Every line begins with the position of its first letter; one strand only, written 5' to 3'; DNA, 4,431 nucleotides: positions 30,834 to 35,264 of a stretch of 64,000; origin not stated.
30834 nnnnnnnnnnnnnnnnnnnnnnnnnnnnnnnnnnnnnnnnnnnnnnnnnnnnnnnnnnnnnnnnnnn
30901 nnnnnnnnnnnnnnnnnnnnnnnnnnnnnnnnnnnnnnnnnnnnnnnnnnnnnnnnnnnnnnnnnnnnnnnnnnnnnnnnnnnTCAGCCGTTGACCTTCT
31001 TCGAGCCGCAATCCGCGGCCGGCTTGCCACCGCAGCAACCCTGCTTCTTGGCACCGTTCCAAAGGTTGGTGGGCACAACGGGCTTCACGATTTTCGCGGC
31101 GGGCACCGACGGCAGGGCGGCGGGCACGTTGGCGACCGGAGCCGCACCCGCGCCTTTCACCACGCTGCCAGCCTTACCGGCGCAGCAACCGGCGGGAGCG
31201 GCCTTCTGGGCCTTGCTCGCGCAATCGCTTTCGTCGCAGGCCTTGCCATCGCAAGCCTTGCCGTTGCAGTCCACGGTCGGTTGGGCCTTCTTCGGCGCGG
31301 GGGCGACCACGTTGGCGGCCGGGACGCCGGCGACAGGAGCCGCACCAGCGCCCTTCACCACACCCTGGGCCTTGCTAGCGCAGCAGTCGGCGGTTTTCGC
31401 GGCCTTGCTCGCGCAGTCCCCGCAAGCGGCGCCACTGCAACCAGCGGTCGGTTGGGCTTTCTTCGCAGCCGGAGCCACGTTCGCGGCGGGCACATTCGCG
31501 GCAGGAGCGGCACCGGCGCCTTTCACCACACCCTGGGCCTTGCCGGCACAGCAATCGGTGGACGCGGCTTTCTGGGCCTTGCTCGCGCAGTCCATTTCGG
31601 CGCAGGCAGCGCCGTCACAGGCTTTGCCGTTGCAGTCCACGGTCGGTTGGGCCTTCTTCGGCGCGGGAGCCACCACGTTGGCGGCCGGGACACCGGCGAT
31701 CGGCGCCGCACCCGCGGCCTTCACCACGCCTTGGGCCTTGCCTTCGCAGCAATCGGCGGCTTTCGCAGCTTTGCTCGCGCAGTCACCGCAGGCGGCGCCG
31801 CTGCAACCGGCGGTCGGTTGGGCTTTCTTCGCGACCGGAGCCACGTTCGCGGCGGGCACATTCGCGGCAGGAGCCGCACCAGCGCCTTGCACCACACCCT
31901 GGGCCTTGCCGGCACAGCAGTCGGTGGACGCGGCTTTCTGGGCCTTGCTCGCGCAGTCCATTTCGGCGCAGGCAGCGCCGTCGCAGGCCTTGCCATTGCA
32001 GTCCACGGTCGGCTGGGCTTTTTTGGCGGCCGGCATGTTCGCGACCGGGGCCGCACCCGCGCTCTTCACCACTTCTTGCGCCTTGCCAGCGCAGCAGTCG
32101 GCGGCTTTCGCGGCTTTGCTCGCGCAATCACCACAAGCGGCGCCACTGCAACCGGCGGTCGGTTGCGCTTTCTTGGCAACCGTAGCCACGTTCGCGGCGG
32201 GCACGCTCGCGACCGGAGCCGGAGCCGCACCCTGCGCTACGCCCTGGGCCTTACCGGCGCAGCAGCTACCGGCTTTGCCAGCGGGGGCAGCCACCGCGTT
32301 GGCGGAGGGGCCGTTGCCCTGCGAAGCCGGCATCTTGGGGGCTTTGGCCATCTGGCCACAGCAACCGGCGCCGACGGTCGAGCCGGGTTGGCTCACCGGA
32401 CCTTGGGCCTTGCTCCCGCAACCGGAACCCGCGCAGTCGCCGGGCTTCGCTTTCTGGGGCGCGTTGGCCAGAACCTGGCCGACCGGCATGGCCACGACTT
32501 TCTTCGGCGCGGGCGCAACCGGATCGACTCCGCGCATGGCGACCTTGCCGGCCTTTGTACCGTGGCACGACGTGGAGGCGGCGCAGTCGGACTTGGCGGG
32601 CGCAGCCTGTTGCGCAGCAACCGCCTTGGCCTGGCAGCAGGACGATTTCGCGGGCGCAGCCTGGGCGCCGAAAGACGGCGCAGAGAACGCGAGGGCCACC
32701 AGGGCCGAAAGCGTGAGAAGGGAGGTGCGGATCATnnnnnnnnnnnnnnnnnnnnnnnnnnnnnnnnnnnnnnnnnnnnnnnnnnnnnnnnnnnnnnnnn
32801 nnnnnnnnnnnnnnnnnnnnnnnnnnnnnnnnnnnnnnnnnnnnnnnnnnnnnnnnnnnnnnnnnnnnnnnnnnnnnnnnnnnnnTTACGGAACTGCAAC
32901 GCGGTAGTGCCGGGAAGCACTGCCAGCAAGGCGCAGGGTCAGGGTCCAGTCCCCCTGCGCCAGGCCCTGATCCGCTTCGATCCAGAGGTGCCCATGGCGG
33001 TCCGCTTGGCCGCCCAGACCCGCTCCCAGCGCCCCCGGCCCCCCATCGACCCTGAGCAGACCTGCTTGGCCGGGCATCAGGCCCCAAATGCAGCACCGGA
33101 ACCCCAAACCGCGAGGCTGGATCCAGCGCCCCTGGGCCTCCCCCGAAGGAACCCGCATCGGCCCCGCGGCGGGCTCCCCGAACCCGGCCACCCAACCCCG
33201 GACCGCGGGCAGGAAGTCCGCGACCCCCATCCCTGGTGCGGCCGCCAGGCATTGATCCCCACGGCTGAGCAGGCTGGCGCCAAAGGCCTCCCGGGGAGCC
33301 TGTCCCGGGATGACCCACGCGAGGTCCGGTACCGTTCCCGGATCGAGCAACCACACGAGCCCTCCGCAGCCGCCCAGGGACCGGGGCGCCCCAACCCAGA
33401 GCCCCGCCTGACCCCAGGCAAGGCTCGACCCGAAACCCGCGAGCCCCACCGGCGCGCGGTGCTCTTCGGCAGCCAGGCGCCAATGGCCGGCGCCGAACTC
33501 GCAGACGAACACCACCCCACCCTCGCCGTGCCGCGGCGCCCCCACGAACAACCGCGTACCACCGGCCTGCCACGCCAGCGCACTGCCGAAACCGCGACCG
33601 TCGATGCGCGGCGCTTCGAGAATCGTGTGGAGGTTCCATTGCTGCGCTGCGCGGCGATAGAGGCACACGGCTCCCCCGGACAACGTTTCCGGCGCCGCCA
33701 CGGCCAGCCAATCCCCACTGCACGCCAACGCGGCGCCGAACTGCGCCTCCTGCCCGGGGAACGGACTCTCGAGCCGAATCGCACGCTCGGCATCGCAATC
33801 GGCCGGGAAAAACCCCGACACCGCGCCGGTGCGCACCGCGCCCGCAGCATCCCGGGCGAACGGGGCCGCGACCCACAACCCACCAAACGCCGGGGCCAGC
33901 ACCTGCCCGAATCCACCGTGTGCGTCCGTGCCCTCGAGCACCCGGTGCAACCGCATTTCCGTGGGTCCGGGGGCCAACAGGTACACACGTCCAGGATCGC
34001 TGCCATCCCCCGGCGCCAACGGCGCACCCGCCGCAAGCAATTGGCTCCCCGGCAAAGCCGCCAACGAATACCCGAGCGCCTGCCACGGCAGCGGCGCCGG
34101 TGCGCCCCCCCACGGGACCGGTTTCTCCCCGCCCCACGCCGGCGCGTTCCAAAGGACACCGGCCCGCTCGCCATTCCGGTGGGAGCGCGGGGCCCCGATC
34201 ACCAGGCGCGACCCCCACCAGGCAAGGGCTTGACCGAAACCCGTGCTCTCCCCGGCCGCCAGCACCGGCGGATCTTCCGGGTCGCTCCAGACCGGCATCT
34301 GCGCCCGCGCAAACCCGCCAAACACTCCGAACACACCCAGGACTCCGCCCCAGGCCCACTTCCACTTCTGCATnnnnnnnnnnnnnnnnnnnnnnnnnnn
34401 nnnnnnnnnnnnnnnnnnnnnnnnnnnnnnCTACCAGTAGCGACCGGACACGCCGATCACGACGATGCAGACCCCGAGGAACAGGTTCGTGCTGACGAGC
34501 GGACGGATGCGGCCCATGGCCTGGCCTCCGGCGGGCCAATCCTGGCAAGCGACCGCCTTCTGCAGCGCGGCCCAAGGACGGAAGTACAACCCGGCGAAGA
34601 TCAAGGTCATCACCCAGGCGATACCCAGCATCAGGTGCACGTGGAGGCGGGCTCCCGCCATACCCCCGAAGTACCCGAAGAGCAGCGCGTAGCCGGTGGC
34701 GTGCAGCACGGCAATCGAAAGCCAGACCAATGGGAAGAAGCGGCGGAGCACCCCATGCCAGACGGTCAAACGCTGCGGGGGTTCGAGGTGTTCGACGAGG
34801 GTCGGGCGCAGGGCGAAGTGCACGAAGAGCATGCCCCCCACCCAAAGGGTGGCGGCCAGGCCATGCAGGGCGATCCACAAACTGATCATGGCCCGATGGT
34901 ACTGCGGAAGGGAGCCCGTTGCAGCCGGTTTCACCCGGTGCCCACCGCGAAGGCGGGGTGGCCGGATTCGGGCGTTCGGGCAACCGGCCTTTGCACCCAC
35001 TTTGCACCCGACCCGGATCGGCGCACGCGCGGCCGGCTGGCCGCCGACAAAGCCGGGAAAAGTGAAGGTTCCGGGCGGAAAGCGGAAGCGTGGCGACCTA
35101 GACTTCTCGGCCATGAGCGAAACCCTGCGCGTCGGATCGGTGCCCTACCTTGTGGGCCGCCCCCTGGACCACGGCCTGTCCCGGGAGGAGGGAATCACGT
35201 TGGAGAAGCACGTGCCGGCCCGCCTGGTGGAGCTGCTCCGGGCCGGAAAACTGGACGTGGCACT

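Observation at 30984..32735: Secreted protein with ~46 cysteines built from a 366-bp tandem super-repeat (CxxxxCxxC...CC / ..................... units)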

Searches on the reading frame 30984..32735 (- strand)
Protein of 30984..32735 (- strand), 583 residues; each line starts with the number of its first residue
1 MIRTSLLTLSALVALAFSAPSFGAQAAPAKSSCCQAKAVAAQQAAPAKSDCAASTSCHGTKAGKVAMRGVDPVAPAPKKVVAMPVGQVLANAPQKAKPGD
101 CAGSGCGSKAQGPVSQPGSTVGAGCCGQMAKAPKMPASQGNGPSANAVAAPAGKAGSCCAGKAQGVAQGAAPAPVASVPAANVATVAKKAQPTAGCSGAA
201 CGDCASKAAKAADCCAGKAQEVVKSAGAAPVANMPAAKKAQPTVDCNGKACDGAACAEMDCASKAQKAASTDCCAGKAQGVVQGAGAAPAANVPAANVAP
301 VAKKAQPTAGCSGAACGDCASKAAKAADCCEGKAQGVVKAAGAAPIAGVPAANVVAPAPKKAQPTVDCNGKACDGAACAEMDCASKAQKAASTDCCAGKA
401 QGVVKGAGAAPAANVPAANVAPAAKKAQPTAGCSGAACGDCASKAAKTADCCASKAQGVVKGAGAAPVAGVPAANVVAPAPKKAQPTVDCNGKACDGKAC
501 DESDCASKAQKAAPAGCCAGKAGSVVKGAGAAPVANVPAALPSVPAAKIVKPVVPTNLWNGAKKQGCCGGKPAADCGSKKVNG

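Call 6: search_protein_families(library=pfam, proteins=[window:30984-32735:-], max_evalue=1)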
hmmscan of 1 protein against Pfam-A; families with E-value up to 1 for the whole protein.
window:30984-32735:- (583 aa): 0 families
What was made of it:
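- Closest known: Chlamydial cysteine-rich envelope proteins OmcA/OmcB. Different: There is no Pfam match to either (call 6), no lipobox, and a repeat architecture is present here.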

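Call 7: search_protein_families(library=ncbifam, proteins=[window:30984-32735:-], max_evalue=1)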
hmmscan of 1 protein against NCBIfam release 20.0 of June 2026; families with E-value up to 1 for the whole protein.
window:30984-32735:- (583 aa): 0 families

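Call 8: search_solved_structures(query=window:30984-32735:-, max_evalue=1)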
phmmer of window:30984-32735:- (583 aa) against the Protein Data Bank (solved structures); distinct sequences matched with E-value up to 1: 0.
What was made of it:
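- On Metallothionein (classical definition; bacterial SmtA/BmtA type): Zero Pfam, NCBIfam and PDB hits at E of 1 or below (calls 6-8).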

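Call 9: find_homologous_proteins(query=window:30984-32735:-, max_evalue=0.001)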
Query window:30984-32735:- (583 aa): 2 proteins with E <= 0.001 among 8000 candidates.
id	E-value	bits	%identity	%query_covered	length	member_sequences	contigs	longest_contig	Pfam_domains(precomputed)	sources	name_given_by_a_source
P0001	0.0e+0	1140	100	100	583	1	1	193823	-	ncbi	ncbi:MAG: hypothetical protein R3F33_15740 [Planctomycetota bacterium]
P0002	9.2e-13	66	45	34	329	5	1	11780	-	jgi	-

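Call 11: find_encoding_contigs(protein=P0002, flank=6000, max_places=5)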
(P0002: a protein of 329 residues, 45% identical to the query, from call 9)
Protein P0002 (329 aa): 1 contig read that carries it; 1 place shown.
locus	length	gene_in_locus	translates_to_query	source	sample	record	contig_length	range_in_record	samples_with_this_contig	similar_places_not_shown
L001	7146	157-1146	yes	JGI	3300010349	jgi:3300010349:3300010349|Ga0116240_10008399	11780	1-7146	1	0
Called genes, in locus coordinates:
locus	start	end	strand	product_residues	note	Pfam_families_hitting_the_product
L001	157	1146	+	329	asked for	-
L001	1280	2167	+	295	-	PF03602:Cons_hypoth95 (faint)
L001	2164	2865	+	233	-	PF00849:PseudoU_synth_2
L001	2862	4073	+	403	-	PF09594:GT87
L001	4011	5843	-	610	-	PF01433:Peptidase_M1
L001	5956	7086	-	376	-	PF04055:Radical_SAM, PF19288:CofH_C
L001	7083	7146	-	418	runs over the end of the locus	PF04055:Radical_SAM, PF19288:CofH_C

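Call 67: predict_structure(protein=window:30984-32735:-)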
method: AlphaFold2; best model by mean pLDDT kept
length: 583 residues; sequences in the alignment: 1
mean_pLDDT: 31.7   pTM: 0.21
mean pLDDT of the five models: 31.7, 31.2, 30.4, 29.8, 26.7
residues with pLDDT >= 90: 0; 70-90: 0; 50-70: 2; < 50: 581
segments of 3 or more residues with pLDDT < 50: 1-208, 210-247, 249-583
pLDDT, mean of each block of 10 residues (from residue 1): 27 29 27 27 27 28 26 30 27 26 26 28 26 28 28 30 29 32 30 30 42 39 31 31 43 39 39 34 29 32 27 35 34 29 30 30 40 39 36 36 28 30 28 33 39 33 30 31 38 43 41 33 27 27 30 31 29 34 29
secondary structure, 60 per line:
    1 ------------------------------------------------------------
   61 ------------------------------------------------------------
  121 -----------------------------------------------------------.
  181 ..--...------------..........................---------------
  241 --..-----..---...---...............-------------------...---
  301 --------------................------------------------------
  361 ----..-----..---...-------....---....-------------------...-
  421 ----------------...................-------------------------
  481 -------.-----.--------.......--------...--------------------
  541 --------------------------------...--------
elements in order: H200-225 H261-275 H315-330 H387-390 H394-397 H437-455 H503-509

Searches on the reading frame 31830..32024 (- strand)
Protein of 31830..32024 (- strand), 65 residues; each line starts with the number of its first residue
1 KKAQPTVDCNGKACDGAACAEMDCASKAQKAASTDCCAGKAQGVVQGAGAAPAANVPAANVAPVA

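Call 20: find_homologous_proteins(query=A1, max_evalue=10)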
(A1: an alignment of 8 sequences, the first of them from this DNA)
Query A1 (8 sequences) (65 aa, profile of the alignment): 1 proteins with E <= 10 among 8000 candidates.
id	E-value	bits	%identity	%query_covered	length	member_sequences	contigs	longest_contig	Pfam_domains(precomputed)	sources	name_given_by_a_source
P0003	2.1e-13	68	90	78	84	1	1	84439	-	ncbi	ncbi:MAG: hypothetical protein R3E96_05480 [Planctomycetota bacterium]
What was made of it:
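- Tried and rejected: Word-indexed searches of 5.8 billion proteins, with the whole protein and with the unit profile, returned only the protein itself, P0002 and the fragment P0003 (calls 9, 20).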

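Call 22: find_encoding_contigs(protein=P0003, flank=10000, max_places=5)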
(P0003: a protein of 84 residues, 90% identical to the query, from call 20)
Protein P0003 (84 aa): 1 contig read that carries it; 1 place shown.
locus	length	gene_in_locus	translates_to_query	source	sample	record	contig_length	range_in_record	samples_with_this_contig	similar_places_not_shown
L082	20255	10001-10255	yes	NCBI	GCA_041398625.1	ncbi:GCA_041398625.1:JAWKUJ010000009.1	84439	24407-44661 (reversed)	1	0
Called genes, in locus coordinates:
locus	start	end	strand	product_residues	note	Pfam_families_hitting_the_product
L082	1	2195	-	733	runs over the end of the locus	PF12262:Lipase_bact_N, PF00561:Abhydrolase_1 (faint)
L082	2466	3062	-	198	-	PF19420:DDAH_eukar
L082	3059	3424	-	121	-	PF19420:DDAH_eukar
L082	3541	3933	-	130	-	-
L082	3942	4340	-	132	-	-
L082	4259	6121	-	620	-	PF05359:DUF748, PF13116:YhdP (faint)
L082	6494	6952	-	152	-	PF02621:VitK2_biosynth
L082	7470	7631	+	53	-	-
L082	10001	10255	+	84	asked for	-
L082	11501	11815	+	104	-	-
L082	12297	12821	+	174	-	PF00849:PseudoU_synth_2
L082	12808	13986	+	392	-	PF09594:GT87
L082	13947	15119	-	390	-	PF01433:Peptidase_M1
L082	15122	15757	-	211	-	-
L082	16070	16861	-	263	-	PF19288:CofH_C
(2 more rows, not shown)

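Call 32: search_protein_representatives(alignment_id=A1)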
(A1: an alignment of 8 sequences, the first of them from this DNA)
Query: 8 sequences, 66 profile positions. Proteins with E-value up to 0.001 (for the whole library): 3; up to 1e-10: 3; up to 1e-30: 2. The best 3 are listed.
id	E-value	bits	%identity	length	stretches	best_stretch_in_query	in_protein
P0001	1.3e-144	486.9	-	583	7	1-66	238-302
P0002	3.5e-46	171.6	-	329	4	1-66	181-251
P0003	6.6e-14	68.2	-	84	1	2-50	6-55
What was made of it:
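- Tried and rejected: The exhaustive profile search of 1.84 billion representatives returned the same three (call 32).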

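Call 35: predict_structure(alignment_id=A1)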
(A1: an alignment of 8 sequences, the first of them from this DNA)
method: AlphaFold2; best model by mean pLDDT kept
length: 65 residues; sequences in the alignment: 8
mean_pLDDT: 49.2   pTM: 0.25
mean pLDDT of the five models: 49.2, 47.9, 46.1, 44.7, 44.1
residues with pLDDT >= 90: 0; 70-90: 0; 50-70: 34; < 50: 31
segments of 3 or more residues with pLDDT < 50: 1-5, 29-32, 42-58
pLDDT, mean of each block of 10 residues (from residue 1): 49 56 51 53 44 45 44
secondary structure, 60 per line:
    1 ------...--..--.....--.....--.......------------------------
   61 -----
elements in order: E7-9 H16-20 H23-27 H30-36
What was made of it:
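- On Csp1-type copper storage protein: AlphaFold shows no bundle, but at low confidence (calls 35, 67).
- AlphaFold mean pLDDT is 49 for one unit and 31.7 for the full length (calls 35, 67). No fold is predicted for the apo-protein (calls 35, 67).
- Tried and rejected: AlphaFold on one unit with an 8-row alignment, and on the full length as a single sequence, was too low in confidence for a fold search (calls 35, 67).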

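Call 41: find_related_loci(query=A1, collection=metagenome_contigs, flank=8000)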
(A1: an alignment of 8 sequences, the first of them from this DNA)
Query A1 (65 aa) in metagenome_contigs; peptide patterns used: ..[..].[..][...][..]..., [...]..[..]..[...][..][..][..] (x = any residue, [..] = any of these).
166 stretches matched a pattern, but none encodes a relative of the query by tblastn (E <= 1e-3).

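Call 73: search_solved_structures(query=A1, max_evalue=10)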
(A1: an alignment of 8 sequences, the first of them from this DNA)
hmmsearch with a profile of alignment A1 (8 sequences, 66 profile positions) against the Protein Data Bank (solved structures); distinct sequences matched with E-value up to 10: 1.
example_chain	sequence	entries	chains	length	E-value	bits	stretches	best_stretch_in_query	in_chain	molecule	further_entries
2zx0_A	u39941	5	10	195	7.6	10.3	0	20-48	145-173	CSL3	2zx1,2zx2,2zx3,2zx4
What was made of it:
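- On Csp1-type copper storage protein: PDB sequence searches, which include Csp1 (5FJE), are negative (calls 8, 73).
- Closest known: Metallothioneins, especially tandem multi-domain forms. Different: It matches no metallothionein Pfam or NCBIfam model and no PDB entry (calls 6-8, 73).
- Closest known: Csp1 copper storage protein. Different: Here the signal is Sec-type, no bundle is predicted (calls 35, 67), the Cys spacing (C-x4-C with Gly) is not helical, and no PDB sequence matches (calls 8, 73).
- On Metallothionein (classical definition; bacterial SmtA/BmtA type): The unit profile against PDB gives only E = 7.6, to an unrelated lectin (call 73).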

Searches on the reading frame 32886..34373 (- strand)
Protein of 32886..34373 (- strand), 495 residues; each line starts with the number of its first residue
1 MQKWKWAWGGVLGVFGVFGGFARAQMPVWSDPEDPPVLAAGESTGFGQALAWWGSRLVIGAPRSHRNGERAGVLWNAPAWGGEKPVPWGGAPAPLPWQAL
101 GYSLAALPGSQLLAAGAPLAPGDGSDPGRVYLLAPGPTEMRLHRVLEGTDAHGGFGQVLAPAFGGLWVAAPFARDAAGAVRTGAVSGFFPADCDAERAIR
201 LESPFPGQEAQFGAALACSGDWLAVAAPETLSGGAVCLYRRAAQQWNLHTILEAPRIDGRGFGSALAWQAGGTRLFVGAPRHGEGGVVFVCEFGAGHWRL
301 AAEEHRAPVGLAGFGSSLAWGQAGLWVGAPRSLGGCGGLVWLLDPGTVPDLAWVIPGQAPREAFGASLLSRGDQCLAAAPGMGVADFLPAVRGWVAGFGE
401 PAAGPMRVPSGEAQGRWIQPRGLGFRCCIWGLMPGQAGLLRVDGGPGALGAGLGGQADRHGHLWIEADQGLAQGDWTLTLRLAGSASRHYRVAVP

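Call 13: search_protein_families(library=pfam, proteins=[window:32886-34373:-], max_evalue=0.001)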
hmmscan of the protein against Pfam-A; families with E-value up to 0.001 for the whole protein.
window:32886-34373:- (495 aa): 1 family
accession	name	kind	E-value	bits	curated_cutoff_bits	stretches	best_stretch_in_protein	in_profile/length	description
PF14312.12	FG-GAP_2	-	4.4e-06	27.2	23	0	45-72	17-44/49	FG-GAP repeat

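Call 38: search_protein_families(library=ncbifam, proteins=[window:32886-34373:-], max_evalue=0.01)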
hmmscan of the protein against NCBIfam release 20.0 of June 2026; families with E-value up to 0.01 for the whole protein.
window:32886-34373:- (495 aa): 0 families

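Call 40: find_related_loci(query=window:32886-34373:-, collection=metagenome_contigs, flank=7000)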
Query window:32886-34373:- (495 aa) in metagenome_contigs; peptide patterns used: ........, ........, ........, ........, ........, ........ (x = any residue, [..] = any of these).
75 stretches matched a pattern, but none encodes a relative of the query by tblastn (E <= 1e-3).
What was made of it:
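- Tried and rejected: Two metagenome-contig scans, one with the FG-GAP protein and one with the unit profile, confirmed no relative (calls 40, 41).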

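Call 78: search_solved_structures(query=window:32886-34373:-, max_evalue=0.01)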
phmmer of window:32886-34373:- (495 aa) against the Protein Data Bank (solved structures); distinct sequences matched with E-value up to 0.01: 0.

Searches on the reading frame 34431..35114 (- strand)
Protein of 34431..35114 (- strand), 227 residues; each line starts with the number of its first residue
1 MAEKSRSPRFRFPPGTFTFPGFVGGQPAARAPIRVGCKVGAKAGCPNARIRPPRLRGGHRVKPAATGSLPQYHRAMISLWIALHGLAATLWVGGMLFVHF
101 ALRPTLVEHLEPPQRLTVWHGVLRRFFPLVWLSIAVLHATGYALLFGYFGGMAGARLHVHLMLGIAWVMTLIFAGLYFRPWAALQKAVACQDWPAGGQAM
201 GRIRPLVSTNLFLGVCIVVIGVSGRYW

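Call 13: search_protein_families(library=pfam, proteins=[window:34431-35114:-], max_evalue=0.001)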
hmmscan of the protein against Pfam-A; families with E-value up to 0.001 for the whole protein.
window:34431-35114:- (227 aa): 2 families
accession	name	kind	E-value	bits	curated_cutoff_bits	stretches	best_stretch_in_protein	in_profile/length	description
PF05425.18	CopD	-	9e-12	45.8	32.1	1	122-222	3-103/105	Copper resistance protein D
PF13664.11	DUF4149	-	0.00038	21.1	24.6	1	86-183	1-94/102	Domain of unknown function (DUF4149)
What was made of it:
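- On CopD family (neighbouring gene 34431-34889): 45.8 bits against a cut-off of 32.1 (call 13).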

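Call 38: search_protein_families(library=ncbifam, proteins=[window:34431-35114:-], max_evalue=0.01)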
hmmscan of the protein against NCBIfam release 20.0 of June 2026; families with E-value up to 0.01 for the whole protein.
window:34431-35114:- (227 aa): 0 families
